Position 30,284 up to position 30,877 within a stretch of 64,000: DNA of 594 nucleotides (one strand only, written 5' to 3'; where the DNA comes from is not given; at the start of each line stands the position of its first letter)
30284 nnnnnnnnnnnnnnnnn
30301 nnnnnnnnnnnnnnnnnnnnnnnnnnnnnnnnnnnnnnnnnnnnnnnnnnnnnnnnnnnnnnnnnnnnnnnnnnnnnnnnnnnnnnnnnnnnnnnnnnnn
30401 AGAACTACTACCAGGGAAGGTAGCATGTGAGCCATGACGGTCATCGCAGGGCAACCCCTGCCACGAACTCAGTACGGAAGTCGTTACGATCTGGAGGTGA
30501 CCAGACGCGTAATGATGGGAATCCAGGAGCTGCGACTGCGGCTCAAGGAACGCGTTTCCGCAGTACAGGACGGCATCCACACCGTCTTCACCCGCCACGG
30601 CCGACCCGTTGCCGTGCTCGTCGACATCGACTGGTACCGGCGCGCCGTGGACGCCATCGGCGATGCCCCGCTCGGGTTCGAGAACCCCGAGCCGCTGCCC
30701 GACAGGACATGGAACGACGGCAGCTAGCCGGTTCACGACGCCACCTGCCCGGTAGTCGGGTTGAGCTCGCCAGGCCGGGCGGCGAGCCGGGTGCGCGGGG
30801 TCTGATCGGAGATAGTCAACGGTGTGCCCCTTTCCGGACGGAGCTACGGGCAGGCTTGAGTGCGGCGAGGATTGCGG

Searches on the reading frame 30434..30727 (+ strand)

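Call 3: search_protein_families(library=pfam, proteins=[window:30434-30727:+], max_evalue=0.1)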
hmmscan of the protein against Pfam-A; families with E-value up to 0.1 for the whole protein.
window:30434-30727:+ (97 aa): 1 family
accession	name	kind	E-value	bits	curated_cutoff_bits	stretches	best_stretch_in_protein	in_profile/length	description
PF02604.26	PhdYeFM_antitox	-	1.9e-06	28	29.8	1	29-72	5-49/74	Antitoxin Phd_YefM, type II toxin-antitoxin system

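Call 4: search_protein_families(library=phrogs, proteins=[window:30434-30727:+], max_evalue=0.01)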
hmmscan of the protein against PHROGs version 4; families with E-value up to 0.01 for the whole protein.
window:30434-30727:+ (97 aa): 1 family
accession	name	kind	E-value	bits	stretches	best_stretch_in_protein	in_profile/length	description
phrog_2268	-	moron, auxiliary metabolic gene and host takeover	0.0057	17.8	1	36-78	13-54/84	antitoxin from a toxin-antitoxin system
